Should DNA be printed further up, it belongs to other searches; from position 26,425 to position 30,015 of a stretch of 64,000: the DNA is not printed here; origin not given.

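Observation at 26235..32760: Intact-looking type II-C cas9-cas1-cas2 operon with no detectable CRISPR array or tracrRNA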

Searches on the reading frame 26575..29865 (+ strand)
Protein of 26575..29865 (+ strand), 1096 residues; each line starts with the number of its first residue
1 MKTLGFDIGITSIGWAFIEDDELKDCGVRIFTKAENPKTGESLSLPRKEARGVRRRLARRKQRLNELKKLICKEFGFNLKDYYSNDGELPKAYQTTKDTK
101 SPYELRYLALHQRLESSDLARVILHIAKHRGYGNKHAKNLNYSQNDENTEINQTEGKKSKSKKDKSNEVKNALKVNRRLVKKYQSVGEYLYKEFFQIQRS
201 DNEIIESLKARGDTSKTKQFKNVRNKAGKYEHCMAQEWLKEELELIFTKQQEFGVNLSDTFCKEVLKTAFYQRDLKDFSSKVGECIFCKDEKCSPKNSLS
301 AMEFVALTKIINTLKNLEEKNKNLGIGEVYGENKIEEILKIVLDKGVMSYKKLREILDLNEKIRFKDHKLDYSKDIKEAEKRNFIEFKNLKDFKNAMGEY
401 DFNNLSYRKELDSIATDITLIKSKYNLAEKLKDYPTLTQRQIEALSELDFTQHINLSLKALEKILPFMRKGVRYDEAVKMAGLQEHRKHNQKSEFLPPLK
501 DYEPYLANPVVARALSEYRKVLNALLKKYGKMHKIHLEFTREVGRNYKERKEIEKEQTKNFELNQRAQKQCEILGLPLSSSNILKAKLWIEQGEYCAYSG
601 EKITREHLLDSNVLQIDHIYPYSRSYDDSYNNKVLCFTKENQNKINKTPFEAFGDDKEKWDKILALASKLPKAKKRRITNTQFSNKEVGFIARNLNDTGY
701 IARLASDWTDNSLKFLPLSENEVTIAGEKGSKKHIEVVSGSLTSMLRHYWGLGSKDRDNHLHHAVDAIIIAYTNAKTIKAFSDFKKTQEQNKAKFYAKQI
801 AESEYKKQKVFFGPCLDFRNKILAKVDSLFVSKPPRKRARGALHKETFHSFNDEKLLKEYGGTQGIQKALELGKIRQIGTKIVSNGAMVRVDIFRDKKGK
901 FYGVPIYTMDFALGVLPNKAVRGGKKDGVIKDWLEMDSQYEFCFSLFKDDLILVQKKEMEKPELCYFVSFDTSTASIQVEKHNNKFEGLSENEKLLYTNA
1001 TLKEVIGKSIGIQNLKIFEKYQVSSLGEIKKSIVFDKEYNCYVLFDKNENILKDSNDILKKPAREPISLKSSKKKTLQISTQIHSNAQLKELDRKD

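Call 9: search_protein_families(library=pfam, proteins=[window:26575-29865:+])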
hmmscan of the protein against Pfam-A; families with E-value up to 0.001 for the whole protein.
window:26575-29865:+ (1096 aa): 5 families
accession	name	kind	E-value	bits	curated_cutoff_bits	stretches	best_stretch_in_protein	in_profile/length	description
PF22131.1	CjCas9_PI_CTD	-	6.1e-37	126.2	21.9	1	949-1024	1-76/76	CRISPR-associated endonuclease CjCas9 PI-CTD domain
PF13395.12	HNH_4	-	6e-23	81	22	1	596-650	1-54/54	HNH endonuclease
PF22129.1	CjCas9_WED-like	-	3.6e-20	71.7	24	1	844-884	1-39/39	CRISPR-associated endonuclease CjCas9 wedge domain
PF18541.7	RuvC_III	-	2.7e-16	60.5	26.2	1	689-833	5-172/179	RuvC endonuclease subdomain 3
PF22702.2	Cas9_RuvC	-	4.4e-05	24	27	1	732-798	25-92/151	Cas9 RuvC domain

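Call 11: find_related_loci(query=window:26575-29865:+, collection=genome_contigs, flank=10000)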
Query window:26575-29865:+ (1096 aa) in genome_contigs; peptide patterns used: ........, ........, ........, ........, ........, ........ (x = any residue, [..] = any of these).
52 stretches matched a pattern; 11 encode a relative of the query (tblastn E <= 1e-3); 11 distinct loci.
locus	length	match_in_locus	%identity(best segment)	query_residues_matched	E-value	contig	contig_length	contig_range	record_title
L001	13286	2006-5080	69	1-1032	0e+0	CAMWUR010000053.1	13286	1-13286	MAG TPA_asm: uncultured Helicobacter sp. isolate SRR14411328_bin.1_metawrap_v1.3_MAG genome assembly, contig: NODE.1579_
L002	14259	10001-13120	66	1-1032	0e+0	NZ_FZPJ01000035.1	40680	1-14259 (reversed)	Helicobacter mesocricetorum isolate 87012_3, whole genome shotgun sequence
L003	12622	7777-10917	63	1-1032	0e+0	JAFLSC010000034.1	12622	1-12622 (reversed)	MAG: Helicobacter sp. isolate HAN017 Seq34, whole genome shotgun sequence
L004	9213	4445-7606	64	1-1032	0e+0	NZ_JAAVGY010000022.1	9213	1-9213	MAG: Helicobacter sp. isolate Mgla_MAG_31-bin_15 c_000000116759, whole genome shotgun sequence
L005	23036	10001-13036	72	1-1032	0e+0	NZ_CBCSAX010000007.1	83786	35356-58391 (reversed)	Helicobacter ganmani strain CIP106846T isolate CIP106846T NODE_0007, whole genome shotgun sequence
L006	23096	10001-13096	64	2-1032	0e+0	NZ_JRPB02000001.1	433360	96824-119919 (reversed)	Helicobacter sp. MIT 11-5569 NODE_1_length_433360_cov_85.5712, whole genome shotgun sequence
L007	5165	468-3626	63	1-1032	0e+0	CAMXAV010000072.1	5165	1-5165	MAG TPA_asm: uncultured Helicobacter sp. isolate SRR14411261_bin.10_metawrap_v1.3_MAG genome assembly, contig: NODE.3456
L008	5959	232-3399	57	1-1032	0e+0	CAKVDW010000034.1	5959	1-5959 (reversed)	MAG: uncultured Campylobacter sp. isolate REFINED_METABAT215_TOP10_CONTIGS_1500_ASSEMBLY_K77_MERGED__Hadza_MoBio_hadza-A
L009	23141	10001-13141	58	1-1032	0e+0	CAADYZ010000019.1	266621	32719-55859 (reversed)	MAG TPA_asm: Campylobacteraceae bacterium, isolate HGM08908, WGS project CAADYZ010000000 data, contig: ERS396357_87_k85_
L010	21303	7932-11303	56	1-1078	0e+0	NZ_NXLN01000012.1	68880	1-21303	Helicobacter sp. MIT 01-3238 H_sp._Monkey_taxa_3_01-3238_12_6888029.0063, whole genome shotgun sequence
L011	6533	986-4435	49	1-1032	0e+0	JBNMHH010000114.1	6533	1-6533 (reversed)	MAG: Helicobacteraceae bacterium isolate CM_BacNHY47.127 k141_191950_length_6533_cov_20.4235, whole genome shotgun seque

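Call 12: find_encoding_contigs(protein=window:26575-29865:+, flank=10000, max_places=10)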
Protein window:26575-29865:+ (1096 aa): 1 contig read that carries it; 1 place shown.
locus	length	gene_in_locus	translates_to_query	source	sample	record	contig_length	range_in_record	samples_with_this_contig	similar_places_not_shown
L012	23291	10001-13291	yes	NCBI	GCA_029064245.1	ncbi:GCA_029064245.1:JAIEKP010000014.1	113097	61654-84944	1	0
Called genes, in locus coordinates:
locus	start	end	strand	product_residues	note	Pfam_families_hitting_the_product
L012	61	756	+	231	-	PF00005:ABC_tran, PF13304:AAA_21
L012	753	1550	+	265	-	-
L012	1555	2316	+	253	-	-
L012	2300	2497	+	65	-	-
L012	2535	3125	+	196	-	PF00884:Sulfatase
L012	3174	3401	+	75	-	-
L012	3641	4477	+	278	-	PF00316:FBPase, PF18913:FBPase_C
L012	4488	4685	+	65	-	-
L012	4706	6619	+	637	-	PF00133:tRNA-synt_1, PF01406:tRNA-synt_1e (faint), PF09334:tRNA-synt_1g, PF00133:tRNA-synt_1, PF19303:Anticodon_3, PF01588:tRNA_bind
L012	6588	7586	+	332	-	-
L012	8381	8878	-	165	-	-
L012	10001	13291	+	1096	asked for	PF13395:HNH_4, PF18541:RuvC_III, PF22129:CjCas9_WED-like, PF22131:CjCas9_PI_CTD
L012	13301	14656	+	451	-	PF01867:Cas_Cas1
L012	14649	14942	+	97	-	PF09827:CRISPR_Cas2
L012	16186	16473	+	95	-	-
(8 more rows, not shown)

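Call 29: find_homologous_proteins(query=window:26575-29865:+, max_evalue=1e-50)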
Query window:26575-29865:+ (1096 aa): 615 proteins with E <= 1e-50 among 8000 candidates; the best 120 are listed.
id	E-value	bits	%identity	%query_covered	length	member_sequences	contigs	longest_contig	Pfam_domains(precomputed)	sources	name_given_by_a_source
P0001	0.0e+0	2446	100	100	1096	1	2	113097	PF22131.2,PF13395.13,PF22129.2,PF18541.8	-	-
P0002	0.0e+0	1895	89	90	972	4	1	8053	PF22131.2,PF13395.13,PF22129.2,PF18541.8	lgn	-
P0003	0.0e+0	1642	73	94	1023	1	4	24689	PF22131.2,PF13395.13,PF22129.2,PF22702.3,PF18541.8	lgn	-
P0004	0.0e+0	1638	73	94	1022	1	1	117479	PF22131.2,PF13395.13,PF22129.2,PF22702.3,PF18541.8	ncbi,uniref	ncbi:type II CRISPR RNA-guided endonuclease Cas9 [Helicobacter ganmani]|uniref:type II CRISPR RNA-gu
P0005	0.0e+0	1636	73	94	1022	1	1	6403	PF22131.2,PF13395.13,PF22129.2,PF22702.3,PF18541.8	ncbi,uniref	ncbi:type II CRISPR RNA-guided endonuclease Cas9 [Helicobacter ganmani]|uniref:type II CRISPR RNA-gu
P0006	0.0e+0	1632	73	94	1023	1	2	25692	PF22131.2,PF13395.13,PF22129.2,PF22702.3,PF18541.8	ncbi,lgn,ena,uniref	ncbi:type II CRISPR RNA-guided endonuclease Cas9 [Helicobacter typhlonius]|uniref:type II CRISPR RNA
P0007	0.0e+0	1631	73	94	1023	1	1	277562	PF22131.2,PF13395.13,PF22129.2,PF22702.3,PF18541.8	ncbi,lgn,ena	ncbi:type II CRISPR RNA-guided endonuclease Cas9 [Helicobacter typhlonius]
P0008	0.0e+0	1630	73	94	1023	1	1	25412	PF22131.2,PF13395.13,PF22129.2,PF22702.3,PF18541.8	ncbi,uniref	ncbi:type II CRISPR RNA-guided endonuclease Cas9 [Helicobacter typhlonius]|uniref:type II CRISPR RNA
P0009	0.0e+0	1629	72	94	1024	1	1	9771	PF22131.2,PF13395.13,PF22129.2,PF22702.3,PF18541.8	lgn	-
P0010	0.0e+0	1629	73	94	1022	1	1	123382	PF22131.2,PF13395.13,PF22129.2,PF22702.3,PF18541.8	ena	-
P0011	0.0e+0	1627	73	94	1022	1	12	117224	PF22131.2,PF13395.13,PF22129.2,PF22702.3,PF18541.8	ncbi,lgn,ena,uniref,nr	ncbi:type II CRISPR RNA-guided endonuclease Cas9 [Helicobacter sp. UBA3407]|uniref:type II CRISPR RN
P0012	0.0e+0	1627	73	94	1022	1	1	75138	PF22131.2,PF13395.13,PF22129.2,PF22702.3,PF18541.8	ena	-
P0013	0.0e+0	1627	73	94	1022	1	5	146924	PF22131.2,PF13395.13,PF22129.2,PF22702.3,PF18541.8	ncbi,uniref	ncbi:type II CRISPR RNA-guided endonuclease Cas9 [Helicobacter ganmani]|uniref:type II CRISPR RNA-gu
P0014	0.0e+0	1625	73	94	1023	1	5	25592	PF22131.2,PF13395.13,PF22129.2,PF22702.3,PF18541.8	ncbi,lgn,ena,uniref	ncbi:type II CRISPR RNA-guided endonuclease Cas9 [Helicobacter typhlonius]|uniref:type II CRISPR RNA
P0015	0.0e+0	1623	73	94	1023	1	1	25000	PF22131.2,PF13395.13,PF22129.2,PF22702.3,PF18541.8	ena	-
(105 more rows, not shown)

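Call 30: find_encoding_contigs(protein=P0002, flank=10000, max_places=10)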
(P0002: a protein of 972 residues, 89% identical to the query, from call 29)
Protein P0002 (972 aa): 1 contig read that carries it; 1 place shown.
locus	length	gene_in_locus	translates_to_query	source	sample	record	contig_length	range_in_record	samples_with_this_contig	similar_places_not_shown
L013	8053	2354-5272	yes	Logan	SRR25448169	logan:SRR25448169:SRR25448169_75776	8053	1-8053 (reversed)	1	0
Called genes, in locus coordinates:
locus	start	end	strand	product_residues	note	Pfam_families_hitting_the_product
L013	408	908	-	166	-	-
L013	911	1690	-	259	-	-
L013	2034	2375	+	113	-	PF16593:Cas9-BH (weak)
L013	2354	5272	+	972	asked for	PF13395:HNH_4, PF18541:RuvC_III, PF22129:CjCas9_WED-like, PF22131:CjCas9_PI_CTD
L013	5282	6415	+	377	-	PF01867:Cas_Cas1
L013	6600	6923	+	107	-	PF09827:CRISPR_Cas2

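Call 39: find_related_loci(query=window:26575-29865:+, collection=metagenome_contigs, flank=10000)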
Query window:26575-29865:+ (1096 aa) in metagenome_contigs; peptide patterns used: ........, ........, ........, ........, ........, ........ (x = any residue, [..] = any of these).
101 stretches matched a pattern; 5 encode a relative of the query (tblastn E <= 1e-3); 5 distinct loci.
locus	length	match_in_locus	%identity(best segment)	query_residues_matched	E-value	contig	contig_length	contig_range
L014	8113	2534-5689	60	1-1032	0e+0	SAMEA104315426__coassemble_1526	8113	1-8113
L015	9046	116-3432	57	1-1032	0e+0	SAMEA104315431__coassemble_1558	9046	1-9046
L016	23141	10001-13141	58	1-1032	0e+0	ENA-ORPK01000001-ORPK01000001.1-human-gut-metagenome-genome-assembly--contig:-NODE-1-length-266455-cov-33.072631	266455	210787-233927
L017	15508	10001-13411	50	1-1029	0e+0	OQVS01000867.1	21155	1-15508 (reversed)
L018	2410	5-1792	67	582-1032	2e-125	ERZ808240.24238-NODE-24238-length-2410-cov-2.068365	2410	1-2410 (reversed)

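Call 52: list_cluster_members(proteins=[P0002, P0001])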
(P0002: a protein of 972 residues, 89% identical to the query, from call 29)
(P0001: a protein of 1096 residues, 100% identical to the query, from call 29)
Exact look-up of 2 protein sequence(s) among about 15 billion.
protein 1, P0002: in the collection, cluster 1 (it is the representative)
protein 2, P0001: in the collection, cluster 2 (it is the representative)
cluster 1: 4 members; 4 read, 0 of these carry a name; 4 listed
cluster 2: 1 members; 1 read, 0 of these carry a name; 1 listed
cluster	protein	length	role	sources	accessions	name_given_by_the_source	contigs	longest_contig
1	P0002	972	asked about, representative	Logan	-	-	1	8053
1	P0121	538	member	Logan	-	-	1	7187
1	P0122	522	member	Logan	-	-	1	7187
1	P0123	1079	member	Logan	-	-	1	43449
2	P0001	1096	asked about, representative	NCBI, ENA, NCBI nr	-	-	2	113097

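Call 53: find_encoding_contigs(protein=P0123, flank=10000, max_places=5)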
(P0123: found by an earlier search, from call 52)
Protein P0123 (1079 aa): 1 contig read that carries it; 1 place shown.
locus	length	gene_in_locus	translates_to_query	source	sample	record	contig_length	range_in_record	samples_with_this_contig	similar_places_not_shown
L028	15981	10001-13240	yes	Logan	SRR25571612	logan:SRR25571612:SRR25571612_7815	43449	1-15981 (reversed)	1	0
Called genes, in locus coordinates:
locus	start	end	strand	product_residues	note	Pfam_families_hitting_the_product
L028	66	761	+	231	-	PF00005:ABC_tran, PF13304:AAA_21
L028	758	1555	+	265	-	-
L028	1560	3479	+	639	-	PF00884:Sulfatase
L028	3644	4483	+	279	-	PF00316:FBPase, PF18913:FBPase_C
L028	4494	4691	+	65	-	-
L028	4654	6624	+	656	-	PF00133:tRNA-synt_1, PF01406:tRNA-synt_1e (faint), PF09334:tRNA-synt_1g, PF00133:tRNA-synt_1, PF19303:Anticodon_3, PF01588:tRNA_bind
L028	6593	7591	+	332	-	-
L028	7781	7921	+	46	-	-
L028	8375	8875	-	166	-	-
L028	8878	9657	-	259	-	-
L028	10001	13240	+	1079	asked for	PF13395:HNH_4, PF18541:RuvC_III, PF22129:CjCas9_WED-like, PF22131:CjCas9_PI_CTD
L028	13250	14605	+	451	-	PF01867:Cas_Cas1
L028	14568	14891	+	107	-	PF09827:CRISPR_Cas2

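Call 54: find_encoding_contigs(protein=P0121, flank=10000, max_places=5)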
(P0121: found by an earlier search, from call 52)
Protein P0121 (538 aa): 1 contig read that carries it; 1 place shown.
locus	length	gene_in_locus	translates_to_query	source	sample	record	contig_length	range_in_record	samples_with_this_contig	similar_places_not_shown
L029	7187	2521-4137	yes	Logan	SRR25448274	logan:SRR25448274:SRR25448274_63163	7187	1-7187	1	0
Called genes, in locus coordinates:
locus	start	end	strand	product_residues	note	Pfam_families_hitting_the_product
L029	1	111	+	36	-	?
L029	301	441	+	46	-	-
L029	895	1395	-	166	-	-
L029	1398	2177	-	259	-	-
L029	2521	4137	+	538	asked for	-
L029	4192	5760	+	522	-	PF13395:HNH_4, PF18541:RuvC_III (weak), PF22702:Cas9_RuvC (weak), PF18541:RuvC_III, PF22129:CjCas9_WED-like, PF22131:CjCas9_PI_CTD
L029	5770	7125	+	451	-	PF01867:Cas_Cas1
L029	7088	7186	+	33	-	?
